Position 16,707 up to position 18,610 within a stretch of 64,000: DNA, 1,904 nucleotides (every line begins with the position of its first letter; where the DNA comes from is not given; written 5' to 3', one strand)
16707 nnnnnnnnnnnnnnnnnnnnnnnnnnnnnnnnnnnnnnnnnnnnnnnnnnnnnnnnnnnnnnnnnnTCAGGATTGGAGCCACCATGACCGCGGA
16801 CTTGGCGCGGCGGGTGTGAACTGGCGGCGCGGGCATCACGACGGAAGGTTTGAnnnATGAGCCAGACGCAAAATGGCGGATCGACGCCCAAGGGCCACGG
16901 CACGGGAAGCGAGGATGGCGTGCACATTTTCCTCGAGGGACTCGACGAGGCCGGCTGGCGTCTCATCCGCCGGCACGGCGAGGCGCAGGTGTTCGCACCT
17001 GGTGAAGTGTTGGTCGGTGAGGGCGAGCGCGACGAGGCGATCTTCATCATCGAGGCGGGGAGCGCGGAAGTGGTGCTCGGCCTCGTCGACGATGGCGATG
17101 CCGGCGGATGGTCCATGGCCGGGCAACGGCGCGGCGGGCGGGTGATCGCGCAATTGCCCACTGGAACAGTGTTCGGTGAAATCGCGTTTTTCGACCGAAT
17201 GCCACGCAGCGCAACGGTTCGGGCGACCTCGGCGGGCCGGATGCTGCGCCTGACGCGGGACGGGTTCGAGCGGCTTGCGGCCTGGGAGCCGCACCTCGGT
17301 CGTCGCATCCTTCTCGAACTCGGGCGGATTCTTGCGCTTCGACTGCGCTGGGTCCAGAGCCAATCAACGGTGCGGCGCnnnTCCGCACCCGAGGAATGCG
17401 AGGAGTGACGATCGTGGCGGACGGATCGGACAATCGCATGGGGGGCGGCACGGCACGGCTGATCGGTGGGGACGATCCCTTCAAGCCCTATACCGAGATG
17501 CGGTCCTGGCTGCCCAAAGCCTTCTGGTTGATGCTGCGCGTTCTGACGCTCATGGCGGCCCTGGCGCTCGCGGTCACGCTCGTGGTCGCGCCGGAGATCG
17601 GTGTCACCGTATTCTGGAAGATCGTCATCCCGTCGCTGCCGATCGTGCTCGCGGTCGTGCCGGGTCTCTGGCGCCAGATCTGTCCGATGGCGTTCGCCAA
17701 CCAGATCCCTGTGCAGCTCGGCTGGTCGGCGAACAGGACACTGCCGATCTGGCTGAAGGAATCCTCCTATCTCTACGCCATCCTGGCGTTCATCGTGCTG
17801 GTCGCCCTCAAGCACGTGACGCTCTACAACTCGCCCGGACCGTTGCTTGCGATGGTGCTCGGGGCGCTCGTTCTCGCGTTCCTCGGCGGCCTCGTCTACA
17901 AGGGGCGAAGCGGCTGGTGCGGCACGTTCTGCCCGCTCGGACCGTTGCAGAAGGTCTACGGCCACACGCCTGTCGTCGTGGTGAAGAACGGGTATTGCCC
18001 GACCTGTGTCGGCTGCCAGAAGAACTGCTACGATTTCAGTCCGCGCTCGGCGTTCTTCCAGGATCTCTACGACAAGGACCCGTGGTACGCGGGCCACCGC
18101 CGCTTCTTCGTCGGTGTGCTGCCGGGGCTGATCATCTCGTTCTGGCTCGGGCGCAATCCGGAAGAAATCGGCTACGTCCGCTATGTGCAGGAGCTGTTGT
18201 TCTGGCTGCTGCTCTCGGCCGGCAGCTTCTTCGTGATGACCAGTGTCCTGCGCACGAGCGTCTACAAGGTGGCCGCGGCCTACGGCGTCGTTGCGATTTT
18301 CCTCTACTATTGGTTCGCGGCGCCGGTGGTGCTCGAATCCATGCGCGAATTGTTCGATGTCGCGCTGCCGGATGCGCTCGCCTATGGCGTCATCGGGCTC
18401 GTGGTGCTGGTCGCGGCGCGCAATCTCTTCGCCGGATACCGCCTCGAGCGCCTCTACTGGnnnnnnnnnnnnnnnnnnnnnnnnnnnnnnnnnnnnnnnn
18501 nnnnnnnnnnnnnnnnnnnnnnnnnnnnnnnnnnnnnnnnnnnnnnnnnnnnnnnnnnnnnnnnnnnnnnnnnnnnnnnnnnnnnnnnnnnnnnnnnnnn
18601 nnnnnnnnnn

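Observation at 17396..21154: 1252-aa fusion of membrane polyferredoxin, 2Fe-2S ferredoxin, FAD/NAD(P) reductase, second TM, Pro/Ala linker and an unknown C-terminal domain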

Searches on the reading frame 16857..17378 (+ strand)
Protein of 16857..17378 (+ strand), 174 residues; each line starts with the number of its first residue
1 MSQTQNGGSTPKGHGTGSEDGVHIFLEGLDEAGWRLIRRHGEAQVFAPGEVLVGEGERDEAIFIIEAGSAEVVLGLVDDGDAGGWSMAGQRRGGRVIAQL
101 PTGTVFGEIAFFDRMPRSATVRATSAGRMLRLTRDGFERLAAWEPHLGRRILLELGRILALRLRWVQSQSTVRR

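Call 8: search_protein_families(library=pfam, proteins=[window:16857-17378:+], max_evalue=0.001)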
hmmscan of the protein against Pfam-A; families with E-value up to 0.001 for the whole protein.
window:16857-17378:+ (174 aa): 1 family
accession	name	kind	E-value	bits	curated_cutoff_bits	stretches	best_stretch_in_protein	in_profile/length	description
PF00027.35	cNMP_binding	-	2.7e-15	56.6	27.5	1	44-141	2-86/89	Cyclic nucleotide-binding domain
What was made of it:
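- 16857..17381 (+): Gene for a 174-aa stand-alone cyclic-nucleotide-binding (CNB) protein. It is the conserved operon partner of the reductase. Pfam cNMP_binding, E 2.7e-15 (call 8).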

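Call 18: search_protein_families(library=pfam, proteins=[window:16857-17378:+], max_evalue=10)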
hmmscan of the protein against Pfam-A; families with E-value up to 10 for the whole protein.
window:16857-17378:+ (174 aa): 1 family
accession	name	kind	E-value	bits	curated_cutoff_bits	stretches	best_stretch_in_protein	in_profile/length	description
PF00027.35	cNMP_binding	-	2.7e-15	56.6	27.5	1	44-141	2-86/89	Cyclic nucleotide-binding domain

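Call 64: search_protein_families(library=ncbifam, proteins=[window:16857-17378:+], max_evalue=0.01)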
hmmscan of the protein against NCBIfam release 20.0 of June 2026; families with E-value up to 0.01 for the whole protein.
window:16857-17378:+ (174 aa): 4 families
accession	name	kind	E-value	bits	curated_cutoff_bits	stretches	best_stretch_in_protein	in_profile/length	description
TIGR03896.1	cyc_nuc_ocin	subfamily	3.5e-08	33.2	161.05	1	29-164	149-271/317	bacteriocin-type transport-associated protein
NF058543.1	ActPatMycb56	equivalog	3.6e-07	29.4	460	1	46-142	24-106/317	acetyltransferase Pat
NF008732.0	PRK11753.1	equivalog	1.5e-05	24.6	266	1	42-167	24-133/214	cAMP-activated global transcriptional regulator CRP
NF041163.2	encap_f2b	equivalog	0.00091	18.4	400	1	37-150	91-192/450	family 2B encapsulin nanocompartment shell protein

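Call 65: search_protein_families(library=padloc, proteins=[window:16857-17378:+], max_evalue=0.001)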
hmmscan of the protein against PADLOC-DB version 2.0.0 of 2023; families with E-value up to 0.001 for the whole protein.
window:16857-17378:+ (174 aa): 5 families
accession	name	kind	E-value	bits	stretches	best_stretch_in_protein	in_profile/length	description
PDLC02371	PycTIR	-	1.8e-11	42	1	94-170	72-149/288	-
PDLC00731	Effector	-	5.7e-11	39.9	1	94-170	75-152/306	TIR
PDLC00732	Effector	-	2.7e-07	27.8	1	95-169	72-147/301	TIR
PDLC00734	PycC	-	9e-05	19.7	1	36-142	28-121/374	Pycsar cyclase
PDLC00730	Effector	-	0.00066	17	0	39-141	54-140/299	TIR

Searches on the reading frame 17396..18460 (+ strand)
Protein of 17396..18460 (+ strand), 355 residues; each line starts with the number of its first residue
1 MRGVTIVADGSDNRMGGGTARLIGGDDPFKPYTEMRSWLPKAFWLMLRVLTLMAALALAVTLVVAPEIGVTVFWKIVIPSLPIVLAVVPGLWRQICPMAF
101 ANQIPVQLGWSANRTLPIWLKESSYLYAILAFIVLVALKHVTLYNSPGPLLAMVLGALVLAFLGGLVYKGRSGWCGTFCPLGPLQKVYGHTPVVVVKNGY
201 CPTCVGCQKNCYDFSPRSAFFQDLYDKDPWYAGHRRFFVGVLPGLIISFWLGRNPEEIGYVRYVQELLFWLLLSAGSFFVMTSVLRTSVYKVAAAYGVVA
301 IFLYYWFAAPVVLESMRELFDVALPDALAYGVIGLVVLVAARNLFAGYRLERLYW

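Call 53: search_dna_similar(query=window:17396-18460:+, collection=plasmids, mode=protein, max_evalue=1, max_rows=25)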
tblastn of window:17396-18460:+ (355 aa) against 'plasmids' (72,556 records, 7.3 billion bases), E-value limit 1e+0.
Records with a match: 31; places in all: 33; records where one place covers at least 80% of the query: 0.
Best place of each record, by identity: <60% 31.
By first word of the organism name: Rhizobium 20; Leptolyngbya 7; Agrobacterium 2; Kovacikia 1; Synechocystis 1.
By predicted mobility (MOB-suite, as given by PLSDB): conjugative 22; non-mobilizable 9.
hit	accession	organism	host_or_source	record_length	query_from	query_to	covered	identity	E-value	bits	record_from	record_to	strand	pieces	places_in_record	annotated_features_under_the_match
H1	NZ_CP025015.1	Rhizobium leguminosarum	Lotus corniculatus,Bacteria culture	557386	68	250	52%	27.6%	2e-8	64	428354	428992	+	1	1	4Fe-4S binding protein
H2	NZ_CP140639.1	Rhizobium indigoferae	Indigofera amblyantha,Pure culture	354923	68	250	52%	27.1%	1e-7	61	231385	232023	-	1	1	4Fe-4S binding protein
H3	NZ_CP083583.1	Kovacikia minuta CCNUW1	cell culture,fresh water lake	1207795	68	251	52%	26.6%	3e-11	72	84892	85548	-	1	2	record has no annotation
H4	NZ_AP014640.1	Leptolyngbya boryana IAM M-101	-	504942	68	251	52%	25.9%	2e-7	60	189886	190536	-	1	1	hypothetical protein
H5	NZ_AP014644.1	Leptolyngbya boryana dg5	-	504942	68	251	52%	25.9%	2e-7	60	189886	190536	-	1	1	hypothetical protein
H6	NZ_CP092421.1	Leptolyngbya boryana IU 594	-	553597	68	251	52%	25.9%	2e-7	60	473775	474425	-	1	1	hypothetical protein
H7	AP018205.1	Leptolyngbya boryana NIES-2135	-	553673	68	251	52%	25.9%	2e-7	60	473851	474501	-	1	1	putative signal transduction protein with EFhand domain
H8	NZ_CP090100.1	Rhizobium leguminosarum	Trifolium pratense,Cell culture,Plant ...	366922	68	250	52%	26.0%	1e-8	64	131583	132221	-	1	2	4Fe-4S binding protein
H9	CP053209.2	Rhizobium leguminosarum bv. trifolii TA1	Trifolium spumosum L. (Annual ...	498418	68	250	52%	26.0%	1e-8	64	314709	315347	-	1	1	4Fe-4S binding protein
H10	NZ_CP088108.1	Rhizobium ruizarguesonis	cell culture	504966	68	250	52%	26.0%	1e-8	64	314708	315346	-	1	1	4Fe-4S binding protein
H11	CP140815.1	Rhizobium ruizarguesonis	Trifolium pratense,whole organism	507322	68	250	52%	26.0%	1e-8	64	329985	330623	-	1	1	4Fe-4S binding protein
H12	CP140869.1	Rhizobium ruizarguesonis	Trifolium pratense,whole organism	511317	68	250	52%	26.0%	1e-8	64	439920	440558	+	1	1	4Fe-4S binding protein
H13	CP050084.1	Rhizobium leguminosarum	Trifolium pratense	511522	68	250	52%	26.0%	1e-8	64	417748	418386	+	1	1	4Fe-4S binding protein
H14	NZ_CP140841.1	Rhizobium ruizarguesonis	Trifolium pratense,whole organism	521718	68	250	52%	26.0%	1e-8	64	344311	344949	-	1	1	4Fe-4S binding protein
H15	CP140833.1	Rhizobium ruizarguesonis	Trifolium pratense,whole organism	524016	68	250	52%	26.0%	1e-8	64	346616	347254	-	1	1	4Fe-4S binding protein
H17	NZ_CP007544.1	Synechocystis sp. PCC 6714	-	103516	68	251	52%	25.7%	3e-9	66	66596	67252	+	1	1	cyclic nucleotide-binding domain-containing protein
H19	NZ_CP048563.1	Agrobacterium fabrum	walnut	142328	67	250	52%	24.9%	1e-6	58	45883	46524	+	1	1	FHA domain-containing protein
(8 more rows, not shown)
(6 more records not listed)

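Call 54: get_annotated_region(hit=H17, flank=5000)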
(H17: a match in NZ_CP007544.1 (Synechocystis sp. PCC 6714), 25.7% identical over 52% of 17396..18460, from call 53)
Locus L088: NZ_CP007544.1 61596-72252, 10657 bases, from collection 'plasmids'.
description: Synechocystis sp. PCC 6714 plasmid pSYLB, complete sequence
organism: Synechocystis sp. PCC 6714 (NCBI taxid 1147)
taxonomy: Bacteria; Cyanobacteriota; Cyanophyceae; Synechococcales; Merismopediaceae; Synechocystis; Synechocystis sp. PCC 6714
host: -; source: -; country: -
typing (MOB-suite, as given by PLSDB): non-mobilizable
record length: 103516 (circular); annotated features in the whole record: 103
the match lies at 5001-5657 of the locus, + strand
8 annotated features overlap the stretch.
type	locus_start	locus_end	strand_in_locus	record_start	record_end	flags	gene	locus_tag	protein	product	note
CDS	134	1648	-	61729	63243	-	-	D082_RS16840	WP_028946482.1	tetratricopeptide repeat protein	-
CDS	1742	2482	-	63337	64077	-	-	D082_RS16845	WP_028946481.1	hypothetical protein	-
CDS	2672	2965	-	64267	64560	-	-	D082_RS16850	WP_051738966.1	type II toxin-antitoxin system YhaV family toxin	-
CDS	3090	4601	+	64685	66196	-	-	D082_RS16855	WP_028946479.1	cryptochrome/photolyase family protein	-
CDS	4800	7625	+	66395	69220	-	-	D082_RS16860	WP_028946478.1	cyclic nucleotide-binding domain-containing protein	-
CDS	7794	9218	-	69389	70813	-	-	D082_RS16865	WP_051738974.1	radical SAM protein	-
CDS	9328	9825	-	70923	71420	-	-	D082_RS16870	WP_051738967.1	dihydrofolate reductase family protein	-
CDS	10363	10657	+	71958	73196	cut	-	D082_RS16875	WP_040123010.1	membrane protein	-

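Call 55: get_annotated_region(hit=H19, flank=5000)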
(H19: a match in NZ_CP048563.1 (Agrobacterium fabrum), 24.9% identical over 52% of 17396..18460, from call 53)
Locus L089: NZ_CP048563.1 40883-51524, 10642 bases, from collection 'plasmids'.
description: Agrobacterium fabrum strain Kin001 plasmid pAt3, complete sequence
organism: Agrobacterium fabrum (NCBI taxid 1176649)
taxonomy: Bacteria; Pseudomonadota; Alphaproteobacteria; Hyphomicrobiales; Rhizobiaceae; Agrobacterium; Agrobacterium fabrum
host: -; source: walnut; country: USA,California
typing (MOB-suite, as given by PLSDB): conjugative; replicon rep_cluster_593; relaxase MOBQ; mating-pair formation MPF_T
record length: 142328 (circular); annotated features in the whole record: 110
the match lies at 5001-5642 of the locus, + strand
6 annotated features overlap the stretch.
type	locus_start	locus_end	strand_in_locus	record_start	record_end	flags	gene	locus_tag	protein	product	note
CDS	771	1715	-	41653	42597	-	-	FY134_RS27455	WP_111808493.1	response regulator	GO:0000160 - phosphorelay signal transduction system [Evidence IEA]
CDS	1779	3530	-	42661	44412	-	-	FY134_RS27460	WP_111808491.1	ATP-binding protein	-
CDS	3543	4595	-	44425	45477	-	-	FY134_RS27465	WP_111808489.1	cytochrome c peroxidase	-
CDS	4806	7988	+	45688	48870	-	-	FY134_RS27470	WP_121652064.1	FHA domain-containing protein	-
CDS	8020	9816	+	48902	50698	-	-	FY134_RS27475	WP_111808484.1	hybrid-cluster NAD(P)-dependent oxidoreductase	-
CDS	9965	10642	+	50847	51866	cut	-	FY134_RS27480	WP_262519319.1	LysR family transcriptional regulator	GO:0006355 - regulation of DNA-templated transcription [Evidence IEA]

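Call 56: get_annotated_region(hit=H1, flank=5000)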
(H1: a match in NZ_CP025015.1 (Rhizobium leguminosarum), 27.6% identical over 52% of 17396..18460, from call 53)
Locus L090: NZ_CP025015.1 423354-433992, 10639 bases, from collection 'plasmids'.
description: Rhizobium leguminosarum strain Norway plasmid pRLN3, complete sequence
organism: Rhizobium leguminosarum (NCBI taxid 384)
taxonomy: Bacteria; Pseudomonadota; Alphaproteobacteria; Hyphomicrobiales; Rhizobiaceae; Rhizobium; Rhizobium leguminosarum
host: -; source: Lotus corniculatus,Bacteria culture; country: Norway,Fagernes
typing (MOB-suite, as given by PLSDB): conjugative; replicon rep_cluster_471; relaxase MOBQ; mating-pair formation MPF_T
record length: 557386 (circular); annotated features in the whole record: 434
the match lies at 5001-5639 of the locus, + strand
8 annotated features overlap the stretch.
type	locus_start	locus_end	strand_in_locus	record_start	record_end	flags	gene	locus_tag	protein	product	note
CDS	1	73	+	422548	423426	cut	-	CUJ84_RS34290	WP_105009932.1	TlpA disulfide reductase family protein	-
CDS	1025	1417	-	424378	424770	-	-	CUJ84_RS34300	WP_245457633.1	helix-turn-helix transcriptional regulator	-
CDS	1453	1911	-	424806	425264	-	-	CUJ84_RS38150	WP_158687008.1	XRE family transcriptional regulator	-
CDS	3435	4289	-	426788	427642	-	-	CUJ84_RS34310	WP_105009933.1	calcium-binding protein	-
CDS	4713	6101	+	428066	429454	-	-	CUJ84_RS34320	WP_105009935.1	4Fe-4S binding protein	-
CDS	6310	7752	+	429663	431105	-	-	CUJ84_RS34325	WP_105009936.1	glycoside hydrolase family 15 protein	-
CDS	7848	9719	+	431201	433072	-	-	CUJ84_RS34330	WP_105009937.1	GMC family oxidoreductase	-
CDS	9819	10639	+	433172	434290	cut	-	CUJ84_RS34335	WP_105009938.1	ferritin-like protein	-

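Call 57: search_protein_families(library=pfam, proteins=[L088:4800-7622:+, L089:4806-7985:+, L089:8020-9813:+, L090:4713-6098:+], max_evalue=0.001)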
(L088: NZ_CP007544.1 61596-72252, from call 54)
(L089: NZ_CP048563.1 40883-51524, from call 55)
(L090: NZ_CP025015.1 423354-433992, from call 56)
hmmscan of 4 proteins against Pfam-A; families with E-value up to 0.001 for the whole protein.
L088:4800-7622:+ (941 aa): 3 families
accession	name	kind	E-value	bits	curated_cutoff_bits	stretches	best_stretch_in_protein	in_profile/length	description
PF00027.35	cNMP_binding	-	3.1e-11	43.5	27.5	1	830-915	2-88/89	Cyclic nucleotide-binding domain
PF13646.12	HEAT_2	-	0.00047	20.8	27.7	0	722-755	27-60/88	HEAT repeats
PF12801.12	Fer4_5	-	0.00054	20.3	22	1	170-205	2-37/48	4Fe-4S binding domain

L089:4806-7985:+ (1060 aa): 4 families
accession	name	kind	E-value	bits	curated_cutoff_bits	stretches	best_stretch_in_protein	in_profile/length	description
PF00498.31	FHA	-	4.7e-08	33.8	20.7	1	831-895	1-67/67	FHA domain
PF16697.10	Yop-YscD_cpl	-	4.9e-08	33.6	33.2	1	819-897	7-86/94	Inner membrane component of T3SS, cytoplasmic domain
PF03735.19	ENT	-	4.8e-06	27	28.5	0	475-522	8-55/71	ENT domain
PF12801.12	Fer4_5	-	0.00068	20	22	1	168-204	2-37/48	4Fe-4S binding domain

L089:8020-9813:+ (598 aa): 4 families
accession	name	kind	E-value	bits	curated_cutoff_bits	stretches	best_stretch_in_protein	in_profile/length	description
PF00111.32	Fer2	-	6.6e-16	58.5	21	1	516-589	2-76/77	2Fe-2S iron-sulfur cluster binding domain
PF00970.30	FAD_binding_6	-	7.3e-14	52.3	21.1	1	209-300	6-97/99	Oxidoreductase FAD-binding domain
PF00175.26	NAD_binding_1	-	1.3e-10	42.3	22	1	312-419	1-108/109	Oxidoreductase NAD-binding domain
PF08030.17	NAD_binding_6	-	0.00018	22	22.2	0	310-350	4-49/156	Ferric reductase NAD binding domain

L090:4713-6098:+ (462 aa): 1 family
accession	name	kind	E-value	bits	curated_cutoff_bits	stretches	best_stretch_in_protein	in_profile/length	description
PF12801.12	Fer4_5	-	2.3e-05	24.7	22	1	198-234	2-37/48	4Fe-4S binding domain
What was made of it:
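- Synechocystis PCC 6714: the paralog is fused to a CNB domain (calls 53, 54, 57). Agrobacterium pAt3: it is fused to an FHA domain and followed by an FNR-type FAD/NAD/2Fe-2S reductase gene (calls 53, 55, 57).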

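Call 64: search_protein_families(library=ncbifam, proteins=[L087:4237-5430:+, L053:4699-5883:+, L087:5443-5955:+], max_evalue=0.01)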
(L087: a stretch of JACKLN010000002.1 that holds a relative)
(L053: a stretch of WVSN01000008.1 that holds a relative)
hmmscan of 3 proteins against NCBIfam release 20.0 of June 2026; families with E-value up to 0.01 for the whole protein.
L087:4237-5430:+ (398 aa): 3 families
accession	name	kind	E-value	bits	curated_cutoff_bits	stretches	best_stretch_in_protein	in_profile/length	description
TIGR03354.1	VI_FHA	hypoth_equivalog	6.2e-35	121.8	120.25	1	3-350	2-367/420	type VI secretion system-associated FHA domain protein TagH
NF049868.1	FhaB_Rv0019c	equivalog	5.4e-08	33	125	1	15-100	74-156/158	FHA domain-containing protein FhaB/FipA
NF041660.2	oxygluDhInhib_OdhI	equivalog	5.3e-05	23.1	200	1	30-97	59-122/130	oxoglutarate dehydrogenase inhibitor Odhl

L053:4699-5883:+ (395 aa): 3 families
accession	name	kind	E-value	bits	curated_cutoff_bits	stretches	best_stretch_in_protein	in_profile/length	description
TIGR03354.1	VI_FHA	hypoth_equivalog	1.7e-37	130.3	120.25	1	18-390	16-414/420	type VI secretion system-associated FHA domain protein TagH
NF049868.1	FhaB_Rv0019c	equivalog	1.3e-05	25.3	125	1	28-97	87-154/158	FHA domain-containing protein FhaB/FipA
NF033760.1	gliding_GltG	equivalog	5e-05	22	650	1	67-224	65-204/650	adventurous gliding motility protein GltG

L087:5443-5955:+ (171 aa): 3 families
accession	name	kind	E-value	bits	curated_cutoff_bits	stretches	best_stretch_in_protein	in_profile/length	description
TIGR03896.1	cyc_nuc_ocin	subfamily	4e-05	23.1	161.05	1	44-163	145-269/317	bacteriocin-type transport-associated protein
NF008732.0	PRK11753.1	equivalog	0.00035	20.1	266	1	56-160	19-129/214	cAMP-activated global transcriptional regulator CRP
NF041163.2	encap_f2b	equivalog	0.00051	19.3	400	1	49-149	83-190/450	family 2B encapsulin nanocompartment shell protein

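Call 65: search_protein_families(library=padloc, proteins=[L087:4237-5430:+], max_evalue=0.001)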
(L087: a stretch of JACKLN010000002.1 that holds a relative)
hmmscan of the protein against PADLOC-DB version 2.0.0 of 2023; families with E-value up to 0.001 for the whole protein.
L087:4237-5430:+ (398 aa): 0 families

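Call 81: get_annotated_region(hit=H7, flank=4000)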
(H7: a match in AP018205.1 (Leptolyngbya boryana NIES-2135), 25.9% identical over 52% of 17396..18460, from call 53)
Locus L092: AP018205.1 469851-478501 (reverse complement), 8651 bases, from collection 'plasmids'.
description: Leptolyngbya boryana NIES-2135 plasmid plasmid2 DNA, complete genome
organism: Leptolyngbya boryana NIES-2135 (NCBI taxid 1973484)
taxonomy: Bacteria; Cyanobacteriota; Cyanophyceae; Leptolyngbyales; Leptolyngbyaceae; Leptolyngbya; Leptolyngbya boryana; Leptolyngbya boryana NIES-2135
host: -; source: -; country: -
typing (MOB-suite, as given by PLSDB): non-mobilizable
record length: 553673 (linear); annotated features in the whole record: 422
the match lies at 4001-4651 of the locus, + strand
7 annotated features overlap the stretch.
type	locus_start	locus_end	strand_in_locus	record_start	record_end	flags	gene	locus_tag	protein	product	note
CDS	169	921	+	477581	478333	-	-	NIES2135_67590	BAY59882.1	hypothetical protein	-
CDS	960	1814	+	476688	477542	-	-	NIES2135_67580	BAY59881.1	hypothetical protein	-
CDS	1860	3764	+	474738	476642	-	-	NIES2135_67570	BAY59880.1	serine/threonine protein kinase with WD-40 repeats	-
CDS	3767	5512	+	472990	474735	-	-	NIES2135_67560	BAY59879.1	putative signal transduction protein with EFhand domain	-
CDS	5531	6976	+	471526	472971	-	-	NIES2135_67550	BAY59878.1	hypothetical protein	-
CDS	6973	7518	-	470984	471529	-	-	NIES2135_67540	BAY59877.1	hypothetical protein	-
CDS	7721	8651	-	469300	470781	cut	-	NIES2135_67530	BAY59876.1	hypothetical protein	-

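Call 82: search_protein_families(library=pfam, proteins=[L092:3767-5509:+, L092:5531-6973:+, L092:1860-3761:+], max_evalue=0.001)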
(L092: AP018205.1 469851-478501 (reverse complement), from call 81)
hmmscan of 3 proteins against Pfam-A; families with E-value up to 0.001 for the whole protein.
L092:3767-5509:+ (581 aa): 0 families

L092:5531-6973:+ (481 aa): 6 families
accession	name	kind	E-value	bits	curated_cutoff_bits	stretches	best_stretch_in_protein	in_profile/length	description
PF00498.31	FHA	-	3.2e-20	72.8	20.7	1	29-93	1-67/67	FHA domain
PF00111.32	Fer2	-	4.1e-16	59.1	21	1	401-473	5-76/77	2Fe-2S iron-sulfur cluster binding domain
PF00175.26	NAD_binding_1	-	2.9e-15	57.3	22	1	246-350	1-108/109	Oxidoreductase NAD-binding domain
PF16697.10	Yop-YscD_cpl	-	3.7e-13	50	33.2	1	17-99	7-90/94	Inner membrane component of T3SS, cytoplasmic domain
PF00970.30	FAD_binding_6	-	7e-09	36.4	21.1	1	137-234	11-97/99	Oxidoreductase FAD-binding domain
PF08030.17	NAD_binding_6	-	0.00013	22.5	22.2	0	244-287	4-53/156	Ferric reductase NAD binding domain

L092:1860-3761:+ (634 aa): 30 families (the best 25 are shown)
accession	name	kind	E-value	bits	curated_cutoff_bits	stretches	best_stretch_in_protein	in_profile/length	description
PF00069.31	Pkinase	-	4.4e-27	95.6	31.7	1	11-215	2-198/263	Protein kinase domain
PF25172.1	Beta-prop_WDR3_2nd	-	1.1e-18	68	140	3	445-554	4-111/293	WDR3 second beta-propeller domain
PF25174.1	Beta-prop_THOC3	-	1.8e-18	67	305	2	380-567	69-257/272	THOC3 beta-propeller domain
PF25173.1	Beta-prop_WDR3_1st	-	3.1e-17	63.3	154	2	496-591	85-183/184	WDR3 first beta-propeller domain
PF25168.1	Beta-prop_WDR36-Utp21_2nd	-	3.3e-16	60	84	2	462-584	180-302/335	WDR36/Utp21 second beta-propeller domain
PF25175.1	Beta-prop_WDR5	-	9.8e-15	55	250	1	450-628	20-205/296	WDR5 beta-propeller domain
PF24814.1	WD40_Prp19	-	1.4e-13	51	320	2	371-545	104-281/281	Prp19 WD40 domain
PF24807.1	WD40_CDC20-Fz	-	4e-13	49.7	200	1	416-602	24-219/292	CDC20/Fizzy WD40 domain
PF25171.1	Beta-prop_WDR36-Utp21_1st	-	9.6e-13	48.6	80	2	377-504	127-249/266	WDR36/Utp21 first beta-propeller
PF24817.1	WD40_WDHD1_1st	-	6.2e-12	45.7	109.9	1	449-593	54-208/291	WDHD1 first WD40 domain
PF23586.2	Beta-prop_NWD2_C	-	1.1e-10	41.7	33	1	523-608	7-95/341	NWD2 C-terminal beta-propeller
PF07714.23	PK_Tyr_Ser-Thr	-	1.8e-09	37.7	23.1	1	13-210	4-201/258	Protein tyrosine and serine/threonine kinase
PF24796.1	WDR55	-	2e-09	37.3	200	1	514-592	41-124/296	WDR55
PF00400.38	WD40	-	3.2e-09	37.4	27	0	515-548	2-35/39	WD domain, G-beta repeat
PF23393.2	Beta-prop_WDR90_POC16_2nd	-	6e-09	35.9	60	1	452-551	192-291/291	WDR90/POC16, second beta-propeller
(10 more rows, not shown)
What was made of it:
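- Leptolyngbya: the gene order is a Ser/Thr kinase, the paralog, then an FHA-FNR-2Fe-2S reductase (calls 81, 82). A complete three-cofactor electron chain, recreated in paralogs with a non-homologous reductase (calls 57, 82), argues that electron throughput itself is the selected function.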
